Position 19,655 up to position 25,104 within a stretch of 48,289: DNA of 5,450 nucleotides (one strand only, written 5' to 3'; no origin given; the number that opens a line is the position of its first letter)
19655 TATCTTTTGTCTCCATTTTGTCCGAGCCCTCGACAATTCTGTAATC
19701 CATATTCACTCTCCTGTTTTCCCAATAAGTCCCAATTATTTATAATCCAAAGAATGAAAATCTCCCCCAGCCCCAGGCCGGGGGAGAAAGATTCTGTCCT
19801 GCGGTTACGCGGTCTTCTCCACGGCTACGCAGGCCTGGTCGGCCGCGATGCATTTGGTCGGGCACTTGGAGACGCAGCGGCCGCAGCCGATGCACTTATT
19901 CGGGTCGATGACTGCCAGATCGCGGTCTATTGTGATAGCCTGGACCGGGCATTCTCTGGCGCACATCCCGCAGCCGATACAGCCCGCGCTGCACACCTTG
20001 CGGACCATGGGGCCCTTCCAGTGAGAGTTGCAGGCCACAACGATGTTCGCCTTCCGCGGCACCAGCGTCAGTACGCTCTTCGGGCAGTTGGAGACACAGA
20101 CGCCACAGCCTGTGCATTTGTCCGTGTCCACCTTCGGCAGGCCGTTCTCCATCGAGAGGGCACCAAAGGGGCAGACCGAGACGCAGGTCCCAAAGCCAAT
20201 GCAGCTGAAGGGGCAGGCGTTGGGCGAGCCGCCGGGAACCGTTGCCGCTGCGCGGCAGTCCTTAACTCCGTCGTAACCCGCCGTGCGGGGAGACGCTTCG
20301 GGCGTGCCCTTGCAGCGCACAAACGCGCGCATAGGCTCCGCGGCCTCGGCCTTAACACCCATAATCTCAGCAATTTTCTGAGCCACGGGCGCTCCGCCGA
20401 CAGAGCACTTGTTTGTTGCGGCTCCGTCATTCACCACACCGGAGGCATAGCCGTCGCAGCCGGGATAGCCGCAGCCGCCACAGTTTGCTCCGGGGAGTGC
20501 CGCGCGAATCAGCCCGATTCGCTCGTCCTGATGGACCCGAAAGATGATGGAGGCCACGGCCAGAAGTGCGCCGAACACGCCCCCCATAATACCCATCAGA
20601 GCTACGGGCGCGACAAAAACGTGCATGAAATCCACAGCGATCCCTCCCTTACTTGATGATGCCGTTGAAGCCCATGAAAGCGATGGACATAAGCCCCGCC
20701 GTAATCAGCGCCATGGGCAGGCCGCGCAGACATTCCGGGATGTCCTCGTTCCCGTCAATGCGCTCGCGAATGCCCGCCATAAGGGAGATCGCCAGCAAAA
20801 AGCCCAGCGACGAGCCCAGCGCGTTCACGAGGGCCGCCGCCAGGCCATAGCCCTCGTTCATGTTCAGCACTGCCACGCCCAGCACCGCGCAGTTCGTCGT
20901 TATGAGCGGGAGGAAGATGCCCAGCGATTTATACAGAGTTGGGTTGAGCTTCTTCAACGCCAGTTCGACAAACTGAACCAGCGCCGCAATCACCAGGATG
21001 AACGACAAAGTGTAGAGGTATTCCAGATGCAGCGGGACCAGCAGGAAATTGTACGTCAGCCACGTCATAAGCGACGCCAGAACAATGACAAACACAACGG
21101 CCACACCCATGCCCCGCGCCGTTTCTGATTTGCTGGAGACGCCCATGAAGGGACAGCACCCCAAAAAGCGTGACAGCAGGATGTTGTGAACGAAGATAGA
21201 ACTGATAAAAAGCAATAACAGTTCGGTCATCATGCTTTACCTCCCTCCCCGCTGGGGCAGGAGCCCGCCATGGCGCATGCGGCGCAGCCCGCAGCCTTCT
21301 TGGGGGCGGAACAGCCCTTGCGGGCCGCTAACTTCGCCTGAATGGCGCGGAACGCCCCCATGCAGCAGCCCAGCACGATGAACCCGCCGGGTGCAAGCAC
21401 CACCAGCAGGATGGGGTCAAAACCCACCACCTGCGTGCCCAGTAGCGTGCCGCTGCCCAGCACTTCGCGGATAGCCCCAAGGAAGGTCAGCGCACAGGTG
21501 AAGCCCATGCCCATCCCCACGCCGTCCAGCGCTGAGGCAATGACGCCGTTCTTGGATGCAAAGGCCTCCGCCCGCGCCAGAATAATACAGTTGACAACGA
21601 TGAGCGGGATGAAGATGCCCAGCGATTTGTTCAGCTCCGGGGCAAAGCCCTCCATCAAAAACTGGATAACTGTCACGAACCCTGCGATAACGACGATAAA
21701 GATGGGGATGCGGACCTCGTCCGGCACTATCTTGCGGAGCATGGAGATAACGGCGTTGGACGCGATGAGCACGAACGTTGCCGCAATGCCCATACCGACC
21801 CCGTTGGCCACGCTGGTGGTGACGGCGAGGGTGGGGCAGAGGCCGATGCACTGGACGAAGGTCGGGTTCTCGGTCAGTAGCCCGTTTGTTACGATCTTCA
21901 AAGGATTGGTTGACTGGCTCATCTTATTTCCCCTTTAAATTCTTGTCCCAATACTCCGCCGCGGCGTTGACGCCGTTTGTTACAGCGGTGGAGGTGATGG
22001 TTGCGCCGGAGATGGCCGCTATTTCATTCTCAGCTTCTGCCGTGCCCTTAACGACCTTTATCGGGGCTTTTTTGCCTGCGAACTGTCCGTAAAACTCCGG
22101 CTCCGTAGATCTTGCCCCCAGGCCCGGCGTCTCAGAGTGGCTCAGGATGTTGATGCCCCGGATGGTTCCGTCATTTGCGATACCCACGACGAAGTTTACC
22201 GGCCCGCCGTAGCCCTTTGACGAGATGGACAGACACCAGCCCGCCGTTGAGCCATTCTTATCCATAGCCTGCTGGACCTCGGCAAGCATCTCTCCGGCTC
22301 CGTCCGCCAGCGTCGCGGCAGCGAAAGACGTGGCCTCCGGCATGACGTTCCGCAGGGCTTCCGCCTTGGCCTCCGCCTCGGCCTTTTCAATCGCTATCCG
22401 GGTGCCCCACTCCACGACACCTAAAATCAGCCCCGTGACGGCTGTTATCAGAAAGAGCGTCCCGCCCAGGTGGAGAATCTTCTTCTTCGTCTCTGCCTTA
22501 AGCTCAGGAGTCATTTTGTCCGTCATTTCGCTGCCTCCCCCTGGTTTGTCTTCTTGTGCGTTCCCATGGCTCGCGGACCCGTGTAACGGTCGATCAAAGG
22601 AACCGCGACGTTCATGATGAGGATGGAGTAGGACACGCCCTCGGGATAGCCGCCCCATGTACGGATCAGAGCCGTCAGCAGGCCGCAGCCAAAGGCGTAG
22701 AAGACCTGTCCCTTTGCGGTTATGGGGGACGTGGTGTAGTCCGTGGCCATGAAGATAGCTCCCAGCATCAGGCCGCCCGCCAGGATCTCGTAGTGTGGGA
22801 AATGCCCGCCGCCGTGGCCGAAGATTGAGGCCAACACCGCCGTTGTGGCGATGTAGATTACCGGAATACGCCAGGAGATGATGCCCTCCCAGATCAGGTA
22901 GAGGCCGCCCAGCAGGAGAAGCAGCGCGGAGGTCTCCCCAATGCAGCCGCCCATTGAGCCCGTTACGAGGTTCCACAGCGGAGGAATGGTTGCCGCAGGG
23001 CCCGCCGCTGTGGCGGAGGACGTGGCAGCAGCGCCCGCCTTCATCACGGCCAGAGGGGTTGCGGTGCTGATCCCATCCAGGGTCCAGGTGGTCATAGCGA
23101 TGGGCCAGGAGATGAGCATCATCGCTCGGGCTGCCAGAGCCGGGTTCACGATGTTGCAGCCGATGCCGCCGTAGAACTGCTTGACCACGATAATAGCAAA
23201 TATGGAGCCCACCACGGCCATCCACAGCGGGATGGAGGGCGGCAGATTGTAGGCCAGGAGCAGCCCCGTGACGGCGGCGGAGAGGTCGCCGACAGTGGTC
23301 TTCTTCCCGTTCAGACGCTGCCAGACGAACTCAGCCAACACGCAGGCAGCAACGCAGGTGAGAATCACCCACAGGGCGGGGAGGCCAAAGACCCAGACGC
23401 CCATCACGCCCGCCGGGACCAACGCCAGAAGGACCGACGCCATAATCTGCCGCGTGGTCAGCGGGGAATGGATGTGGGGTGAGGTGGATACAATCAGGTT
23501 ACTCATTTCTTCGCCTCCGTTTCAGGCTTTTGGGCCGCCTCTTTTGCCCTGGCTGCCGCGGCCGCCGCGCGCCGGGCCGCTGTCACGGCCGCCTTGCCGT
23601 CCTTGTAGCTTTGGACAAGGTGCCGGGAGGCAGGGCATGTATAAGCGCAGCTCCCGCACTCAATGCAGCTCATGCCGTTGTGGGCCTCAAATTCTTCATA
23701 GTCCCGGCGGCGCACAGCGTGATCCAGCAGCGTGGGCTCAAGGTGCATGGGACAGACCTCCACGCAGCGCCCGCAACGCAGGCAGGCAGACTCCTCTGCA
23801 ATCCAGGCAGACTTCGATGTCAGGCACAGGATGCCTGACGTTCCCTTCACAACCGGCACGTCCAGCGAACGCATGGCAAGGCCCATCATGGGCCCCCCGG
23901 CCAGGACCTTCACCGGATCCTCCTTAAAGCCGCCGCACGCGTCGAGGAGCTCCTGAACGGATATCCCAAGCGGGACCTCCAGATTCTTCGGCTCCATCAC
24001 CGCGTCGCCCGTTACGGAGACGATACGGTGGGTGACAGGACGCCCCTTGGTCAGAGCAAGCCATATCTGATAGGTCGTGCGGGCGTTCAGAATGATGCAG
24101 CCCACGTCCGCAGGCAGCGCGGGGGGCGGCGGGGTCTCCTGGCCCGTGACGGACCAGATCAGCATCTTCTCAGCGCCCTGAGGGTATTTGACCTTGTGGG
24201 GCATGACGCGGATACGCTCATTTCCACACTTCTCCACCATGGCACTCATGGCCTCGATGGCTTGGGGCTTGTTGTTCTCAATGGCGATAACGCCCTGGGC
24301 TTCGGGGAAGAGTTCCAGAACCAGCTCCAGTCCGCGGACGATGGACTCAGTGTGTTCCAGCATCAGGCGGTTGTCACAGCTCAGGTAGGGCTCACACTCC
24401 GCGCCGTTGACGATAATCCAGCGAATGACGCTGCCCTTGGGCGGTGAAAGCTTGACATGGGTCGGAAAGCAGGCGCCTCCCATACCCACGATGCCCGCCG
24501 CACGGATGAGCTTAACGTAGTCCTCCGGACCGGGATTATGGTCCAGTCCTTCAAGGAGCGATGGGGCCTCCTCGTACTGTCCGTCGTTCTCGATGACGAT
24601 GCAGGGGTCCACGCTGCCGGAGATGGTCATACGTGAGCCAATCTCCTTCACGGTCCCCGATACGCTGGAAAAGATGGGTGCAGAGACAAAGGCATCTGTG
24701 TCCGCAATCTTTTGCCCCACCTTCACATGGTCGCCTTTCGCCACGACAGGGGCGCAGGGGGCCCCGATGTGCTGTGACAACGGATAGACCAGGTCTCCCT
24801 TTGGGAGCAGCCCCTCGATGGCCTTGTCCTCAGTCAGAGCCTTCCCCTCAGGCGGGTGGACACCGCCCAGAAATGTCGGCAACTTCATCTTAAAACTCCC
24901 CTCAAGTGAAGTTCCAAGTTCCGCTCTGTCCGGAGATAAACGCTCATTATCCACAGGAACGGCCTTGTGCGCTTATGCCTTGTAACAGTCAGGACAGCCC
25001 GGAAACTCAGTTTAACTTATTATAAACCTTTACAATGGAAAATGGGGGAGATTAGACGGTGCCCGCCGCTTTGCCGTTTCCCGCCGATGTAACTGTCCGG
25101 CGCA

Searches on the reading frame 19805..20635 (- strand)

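Call 60: search_protein_families(library=pfam, proteins=[window:19805-20635:-], max_evalue=0.001)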
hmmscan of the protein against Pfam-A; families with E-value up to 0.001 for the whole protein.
window:19805-20635:- (276 aa): 16 families
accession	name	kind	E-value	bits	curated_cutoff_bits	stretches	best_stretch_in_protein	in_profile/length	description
PF00037.32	Fer4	-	2.2e-21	75.1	21.1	3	242-263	2-23/24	4Fe-4S binding domain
PF12838.12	Fer4_7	-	4.2e-18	66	27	2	219-262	2-52/52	4Fe-4S dicluster domain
PF12837.12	Fer4_6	-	5.2e-17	61.3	25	2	167-188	2-23/24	4Fe-4S binding domain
PF13187.11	Fer4_9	-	2e-15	57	27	2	145-188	2-51/52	4Fe-4S dicluster domain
PF13237.11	Fer4_10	-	9.1e-15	54.8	25.5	3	217-259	7-53/53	4Fe-4S dicluster domain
PF14697.11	Fer4_21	-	1.2e-13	51.4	35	2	216-264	5-58/59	4Fe-4S dicluster domain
PF04060.18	FeS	-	7.4e-12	45.2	23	1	47-78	1-32/33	Putative Fe-S cluster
PF25160.1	LdpA_Fe-S-bd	-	4.3e-11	42.8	27.6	2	225-266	9-46/49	LdpA Fe-S cluster-binding domain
PF12797.12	Fer4_2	-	1.3e-10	41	24.5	2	242-260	4-22/22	4Fe-4S binding domain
PF12800.12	Fer4_4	-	8.3e-10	38.6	24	1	245-260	1-16/17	4Fe-4S binding domain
PF13484.11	Fer4_16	-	6.6e-08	33.7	30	0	219-237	2-20/66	4Fe-4S double cluster binding domain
PF13459.11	Fer4_15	-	7.9e-07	30.1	22.4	0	168-186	2-20/66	4Fe-4S single cluster domain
PF13183.11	Fer4_8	-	2.1e-06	28.6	27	0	172-232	3-67/68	4Fe-4S dicluster domain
PF12798.12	Fer4_3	-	3.2e-06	28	27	0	145-159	1-15/15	4Fe-4S binding domain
PF13534.11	Fer4_17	-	0.00034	21.5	22.2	1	173-231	1-58/61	4Fe-4S dicluster domain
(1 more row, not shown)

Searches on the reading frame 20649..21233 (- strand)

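Call 61: search_protein_families(library=pfam, proteins=[window:20649-21233:-], max_evalue=0.001)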
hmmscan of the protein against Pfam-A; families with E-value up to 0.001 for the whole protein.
window:20649-21233:- (194 aa): 1 family
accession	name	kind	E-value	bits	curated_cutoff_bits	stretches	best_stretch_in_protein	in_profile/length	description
PF02508.19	Rnf-Nqr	-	3.6e-58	196.9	23.8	1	6-193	2-174/174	Rnf-Nqr subunit, membrane protein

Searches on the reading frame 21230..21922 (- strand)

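Call 61: search_protein_families(library=pfam, proteins=[window:21230-21922:-], max_evalue=0.001)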
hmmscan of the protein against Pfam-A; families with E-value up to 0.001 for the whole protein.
window:21230-21922:- (230 aa): 1 family
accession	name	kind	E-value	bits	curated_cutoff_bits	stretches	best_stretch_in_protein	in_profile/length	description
PF02508.19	Rnf-Nqr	-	6.3e-66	222.1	23.8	1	8-187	2-173/174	Rnf-Nqr subunit, membrane protein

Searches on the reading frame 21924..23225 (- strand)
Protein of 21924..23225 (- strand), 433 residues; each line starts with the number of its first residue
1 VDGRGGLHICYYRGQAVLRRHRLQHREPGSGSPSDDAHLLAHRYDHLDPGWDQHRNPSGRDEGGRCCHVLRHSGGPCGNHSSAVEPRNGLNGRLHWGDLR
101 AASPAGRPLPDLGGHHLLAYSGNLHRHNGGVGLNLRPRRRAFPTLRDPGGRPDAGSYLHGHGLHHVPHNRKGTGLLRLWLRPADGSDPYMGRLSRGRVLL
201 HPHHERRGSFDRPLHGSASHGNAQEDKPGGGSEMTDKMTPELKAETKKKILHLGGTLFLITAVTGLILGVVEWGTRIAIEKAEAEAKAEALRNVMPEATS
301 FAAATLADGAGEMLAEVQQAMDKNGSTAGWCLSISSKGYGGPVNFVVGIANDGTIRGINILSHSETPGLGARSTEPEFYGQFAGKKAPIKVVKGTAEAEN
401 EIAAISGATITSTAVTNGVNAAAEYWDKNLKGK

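Call 61: search_protein_families(library=pfam, proteins=[window:21924-23225:-], max_evalue=0.001)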
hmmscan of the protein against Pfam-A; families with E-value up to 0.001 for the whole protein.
window:21924-23225:- (433 aa): 1 family
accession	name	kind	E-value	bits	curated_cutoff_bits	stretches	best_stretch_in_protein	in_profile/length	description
PF04205.19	FMN_bind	-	7.6e-23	81.4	22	1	338-423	1-76/77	FMN-binding domain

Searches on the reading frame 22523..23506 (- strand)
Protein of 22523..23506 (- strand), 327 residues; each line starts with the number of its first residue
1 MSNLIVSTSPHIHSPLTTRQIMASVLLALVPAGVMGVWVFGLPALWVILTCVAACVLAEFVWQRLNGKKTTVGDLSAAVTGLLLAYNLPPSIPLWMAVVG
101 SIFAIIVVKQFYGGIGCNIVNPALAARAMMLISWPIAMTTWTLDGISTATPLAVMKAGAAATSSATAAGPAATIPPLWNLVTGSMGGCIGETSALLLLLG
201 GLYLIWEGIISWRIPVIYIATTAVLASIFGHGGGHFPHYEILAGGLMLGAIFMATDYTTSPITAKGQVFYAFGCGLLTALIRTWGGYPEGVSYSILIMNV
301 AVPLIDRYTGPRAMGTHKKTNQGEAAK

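Call 61: search_protein_families(library=pfam, proteins=[window:22523-23506:-], max_evalue=0.001)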
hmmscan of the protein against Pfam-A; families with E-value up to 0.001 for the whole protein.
window:22523-23506:- (327 aa): 1 family
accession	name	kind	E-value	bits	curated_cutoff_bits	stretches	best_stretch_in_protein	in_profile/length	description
PF03116.20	NQR2_RnfD_RnfE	-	8.6e-119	396.7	27.7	1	6-315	2-296/296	NQR2, RnfD, RnfE family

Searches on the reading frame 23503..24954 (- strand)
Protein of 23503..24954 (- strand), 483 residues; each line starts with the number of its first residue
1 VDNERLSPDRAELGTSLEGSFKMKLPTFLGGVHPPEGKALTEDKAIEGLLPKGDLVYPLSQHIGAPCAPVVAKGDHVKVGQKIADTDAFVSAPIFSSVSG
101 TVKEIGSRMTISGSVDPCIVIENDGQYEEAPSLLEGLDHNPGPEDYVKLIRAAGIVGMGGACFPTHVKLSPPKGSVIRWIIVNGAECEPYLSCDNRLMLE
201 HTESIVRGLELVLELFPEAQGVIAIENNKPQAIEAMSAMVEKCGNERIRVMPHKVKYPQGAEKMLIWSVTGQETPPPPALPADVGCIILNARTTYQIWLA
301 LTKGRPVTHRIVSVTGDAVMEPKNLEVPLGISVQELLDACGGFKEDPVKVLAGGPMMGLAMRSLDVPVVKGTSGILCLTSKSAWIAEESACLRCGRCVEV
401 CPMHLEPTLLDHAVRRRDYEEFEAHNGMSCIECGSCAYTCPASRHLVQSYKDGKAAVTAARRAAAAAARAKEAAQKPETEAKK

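Call 8: search_protein_families(library=ncbifam, proteins=[window:23503-24954:-], max_evalue=0.01)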
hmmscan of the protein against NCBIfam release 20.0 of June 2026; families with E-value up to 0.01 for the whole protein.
window:23503-24954:- (483 aa): 36 families (the best 25 are shown)
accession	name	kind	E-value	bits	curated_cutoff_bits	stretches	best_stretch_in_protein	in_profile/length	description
TIGR01945.1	rnfC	subfamily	1.6e-155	517.9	245.95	1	27-459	3-433/435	RnfABCDGE type electron transport complex subunit C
NF003454.1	PRK05035.1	equivalog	8e-128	427.3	345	1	25-472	3-450/556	electron transport complex subunit RsxC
NF041837.1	rnfC_Methano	equivalog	9.8e-64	215.8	650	2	247-464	218-433/438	Rnf electron transport complex subunit RnfC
TIGR04481.1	PR_assoc_PrdC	equivalog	4.5e-59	200.3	490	1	57-378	3-305/425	proline reductase-associated electron transfer protein PrdC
TIGR01959.1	nuoF_fam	equivalog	3.4e-13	48.8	558.65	2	126-243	22-137/410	NADH-quinone oxidoreductase subunit NuoF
NF003761.0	PRK05352.1-4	equivalog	1e-11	44.2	450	2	70-361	47-312/449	Na(+)-translocating NADH-quinone reductase subunit A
NF008436.0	PRK11278.1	equivalog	7.8e-07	28.3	749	1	142-211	47-119/448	NADH-quinone oxidoreductase subunit NuoF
NF058577.1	FdxA_fam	equivalog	1.6e-06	28.2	65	1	429-442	37-50/52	4Fe-4S ferredoxin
NF040864.1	HgcB_ferredoxin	equivalog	2.2e-06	27.4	99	1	387-449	12-65/93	mercury methylation ferredoxin HgcB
TIGR01936.1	nqrA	equivalog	3.2e-06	26.3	321.05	0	300-359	248-306/446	NADH:ubiquinone reductase (Na(+)-transporting) subunit A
NF010120.0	PRK13596.1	equivalog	3.8e-06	25.7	389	1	142-212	39-112/433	NADH-quinone oxidoreductase subunit NuoF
TIGR02512.1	FeFe_hydrog_A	subfamily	8e-06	24.9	405.95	1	387-443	5-65/375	[FeFe] hydrogenase, group A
NF003759.0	PRK05352.1-2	equivalog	1.4e-05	24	505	1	301-359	252-308/447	Na(+)-translocating NADH-quinone reductase subunit A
NF042909.1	FMH_DH_FwdF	exception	2.6e-05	23.5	375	1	386-447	254-313/336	tungsten-dependent formylmethanofuran dehydrogenase subunit FwdF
NF040763.1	FeFe_hydrog_A6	exception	3.2e-05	22.5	765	1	380-443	136-203/571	NADH-dependent [FeFe] hydrogenase, group A6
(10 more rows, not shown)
